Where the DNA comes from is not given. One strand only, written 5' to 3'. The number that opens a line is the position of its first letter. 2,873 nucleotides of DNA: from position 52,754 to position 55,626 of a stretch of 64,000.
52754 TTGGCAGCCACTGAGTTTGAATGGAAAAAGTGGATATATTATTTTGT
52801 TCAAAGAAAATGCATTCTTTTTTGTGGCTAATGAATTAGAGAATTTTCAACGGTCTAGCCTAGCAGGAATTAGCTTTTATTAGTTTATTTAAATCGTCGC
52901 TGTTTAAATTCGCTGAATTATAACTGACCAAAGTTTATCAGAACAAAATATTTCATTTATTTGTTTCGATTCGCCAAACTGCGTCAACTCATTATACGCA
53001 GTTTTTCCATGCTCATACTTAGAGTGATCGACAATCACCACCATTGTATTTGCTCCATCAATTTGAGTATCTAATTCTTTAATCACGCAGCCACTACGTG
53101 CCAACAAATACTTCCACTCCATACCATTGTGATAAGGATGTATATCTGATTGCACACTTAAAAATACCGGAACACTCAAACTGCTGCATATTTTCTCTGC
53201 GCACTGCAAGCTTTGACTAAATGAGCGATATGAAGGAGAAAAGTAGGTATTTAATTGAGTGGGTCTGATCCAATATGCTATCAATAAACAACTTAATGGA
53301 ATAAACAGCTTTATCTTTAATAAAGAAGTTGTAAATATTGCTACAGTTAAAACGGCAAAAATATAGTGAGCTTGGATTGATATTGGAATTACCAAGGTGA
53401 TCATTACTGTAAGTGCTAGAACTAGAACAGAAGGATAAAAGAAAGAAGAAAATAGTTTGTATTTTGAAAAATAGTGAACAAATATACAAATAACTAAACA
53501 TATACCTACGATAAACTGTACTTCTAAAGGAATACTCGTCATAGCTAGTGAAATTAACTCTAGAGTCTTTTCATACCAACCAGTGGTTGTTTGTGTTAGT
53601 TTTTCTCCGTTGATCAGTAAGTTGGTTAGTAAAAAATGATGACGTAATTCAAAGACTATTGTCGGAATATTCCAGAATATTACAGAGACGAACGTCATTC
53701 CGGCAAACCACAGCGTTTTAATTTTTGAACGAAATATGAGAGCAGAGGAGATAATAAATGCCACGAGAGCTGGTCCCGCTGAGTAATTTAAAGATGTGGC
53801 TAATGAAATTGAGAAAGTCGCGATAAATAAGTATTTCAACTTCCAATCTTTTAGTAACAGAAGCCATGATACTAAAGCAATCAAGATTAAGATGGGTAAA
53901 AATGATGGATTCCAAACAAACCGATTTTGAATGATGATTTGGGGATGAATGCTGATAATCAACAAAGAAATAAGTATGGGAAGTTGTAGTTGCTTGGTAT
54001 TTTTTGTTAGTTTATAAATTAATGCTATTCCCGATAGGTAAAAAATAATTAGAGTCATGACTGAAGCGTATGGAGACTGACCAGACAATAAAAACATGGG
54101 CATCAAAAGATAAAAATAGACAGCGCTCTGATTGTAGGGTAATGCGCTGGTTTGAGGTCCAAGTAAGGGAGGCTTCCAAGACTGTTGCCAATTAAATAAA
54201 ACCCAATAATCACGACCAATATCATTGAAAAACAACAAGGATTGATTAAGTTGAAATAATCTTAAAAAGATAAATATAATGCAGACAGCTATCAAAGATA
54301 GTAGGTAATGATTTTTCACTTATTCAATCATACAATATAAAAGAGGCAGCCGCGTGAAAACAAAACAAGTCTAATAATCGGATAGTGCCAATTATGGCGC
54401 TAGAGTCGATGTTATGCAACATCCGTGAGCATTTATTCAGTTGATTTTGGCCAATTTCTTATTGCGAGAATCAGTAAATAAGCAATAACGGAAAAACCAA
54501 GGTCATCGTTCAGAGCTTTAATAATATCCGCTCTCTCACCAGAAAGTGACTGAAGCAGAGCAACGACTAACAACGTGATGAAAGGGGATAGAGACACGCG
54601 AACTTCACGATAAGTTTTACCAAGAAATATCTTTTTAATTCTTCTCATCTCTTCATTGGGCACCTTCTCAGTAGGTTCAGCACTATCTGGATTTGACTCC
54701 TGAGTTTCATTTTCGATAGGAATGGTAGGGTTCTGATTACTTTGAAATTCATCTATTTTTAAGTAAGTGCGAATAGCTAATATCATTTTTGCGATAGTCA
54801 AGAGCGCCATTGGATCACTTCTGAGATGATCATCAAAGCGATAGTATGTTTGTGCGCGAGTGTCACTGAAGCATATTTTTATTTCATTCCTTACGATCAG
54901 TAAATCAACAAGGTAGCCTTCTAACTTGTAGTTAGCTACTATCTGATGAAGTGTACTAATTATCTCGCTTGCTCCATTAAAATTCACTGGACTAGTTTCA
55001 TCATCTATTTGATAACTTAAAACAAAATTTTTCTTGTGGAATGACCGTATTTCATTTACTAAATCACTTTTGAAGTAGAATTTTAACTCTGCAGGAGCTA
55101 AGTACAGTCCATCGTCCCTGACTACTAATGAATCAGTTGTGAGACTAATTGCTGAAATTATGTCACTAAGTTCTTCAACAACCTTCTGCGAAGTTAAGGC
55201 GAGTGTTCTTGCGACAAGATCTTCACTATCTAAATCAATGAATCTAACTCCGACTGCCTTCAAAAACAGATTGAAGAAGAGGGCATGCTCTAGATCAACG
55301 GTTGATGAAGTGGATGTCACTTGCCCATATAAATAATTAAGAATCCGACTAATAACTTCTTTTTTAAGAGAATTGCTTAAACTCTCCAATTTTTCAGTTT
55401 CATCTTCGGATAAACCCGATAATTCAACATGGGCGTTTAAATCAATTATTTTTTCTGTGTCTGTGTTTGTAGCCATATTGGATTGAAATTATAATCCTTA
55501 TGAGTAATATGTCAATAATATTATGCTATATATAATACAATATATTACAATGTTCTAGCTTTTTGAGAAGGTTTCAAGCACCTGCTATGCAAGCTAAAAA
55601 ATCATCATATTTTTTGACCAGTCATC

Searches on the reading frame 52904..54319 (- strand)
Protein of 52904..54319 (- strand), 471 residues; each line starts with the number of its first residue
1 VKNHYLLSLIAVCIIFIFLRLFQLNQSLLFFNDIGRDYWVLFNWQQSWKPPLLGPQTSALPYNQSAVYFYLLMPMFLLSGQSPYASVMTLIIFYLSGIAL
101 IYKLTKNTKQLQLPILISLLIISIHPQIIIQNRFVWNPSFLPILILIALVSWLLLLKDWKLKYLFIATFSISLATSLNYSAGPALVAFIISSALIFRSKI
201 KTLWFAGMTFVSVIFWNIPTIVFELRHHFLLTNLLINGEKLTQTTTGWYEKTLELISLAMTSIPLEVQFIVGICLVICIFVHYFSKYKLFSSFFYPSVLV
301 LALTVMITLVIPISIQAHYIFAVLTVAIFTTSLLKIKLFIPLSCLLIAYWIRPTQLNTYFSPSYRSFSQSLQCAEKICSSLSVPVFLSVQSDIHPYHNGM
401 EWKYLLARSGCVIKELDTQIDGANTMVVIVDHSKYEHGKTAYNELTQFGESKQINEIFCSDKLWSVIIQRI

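Call 37: search_protein_families(library=pfam, proteins=[window:52904-54319:-], max_evalue=0.01)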
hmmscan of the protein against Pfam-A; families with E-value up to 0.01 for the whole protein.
window:52904-54319:- (471 aa): 1 family
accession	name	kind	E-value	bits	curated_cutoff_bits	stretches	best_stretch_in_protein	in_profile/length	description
PF13231.12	PMT_2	-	0.003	18.2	26.1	1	67-214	5-152/160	Dolichyl-phosphate-mannose-protein mannosyltransferase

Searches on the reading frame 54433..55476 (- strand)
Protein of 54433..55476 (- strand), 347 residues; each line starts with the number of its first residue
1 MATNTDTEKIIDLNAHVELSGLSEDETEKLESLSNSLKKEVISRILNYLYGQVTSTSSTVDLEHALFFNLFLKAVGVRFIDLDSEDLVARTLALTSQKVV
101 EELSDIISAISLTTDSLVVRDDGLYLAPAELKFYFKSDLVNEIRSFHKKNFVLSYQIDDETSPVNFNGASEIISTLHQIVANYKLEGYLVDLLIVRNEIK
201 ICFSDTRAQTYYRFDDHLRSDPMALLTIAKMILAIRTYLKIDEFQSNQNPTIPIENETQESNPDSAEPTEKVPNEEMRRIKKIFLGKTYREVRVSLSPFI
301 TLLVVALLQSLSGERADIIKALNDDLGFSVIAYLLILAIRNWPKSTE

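Call 37: search_protein_families(library=pfam, proteins=[window:54433-55476:-], max_evalue=0.01)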
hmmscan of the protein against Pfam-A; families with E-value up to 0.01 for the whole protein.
window:54433-55476:- (347 aa): 0 families

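Call 56: search_protein_families(library=padloc, proteins=[window:54433-55476:-], max_evalue=0.01)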
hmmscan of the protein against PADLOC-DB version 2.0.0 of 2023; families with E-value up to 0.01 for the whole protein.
window:54433-55476:- (347 aa): 1 family
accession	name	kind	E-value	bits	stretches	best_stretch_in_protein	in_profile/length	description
PDLC00216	KwaA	-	0.0018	16.6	1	26-72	63-108/173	Unknown function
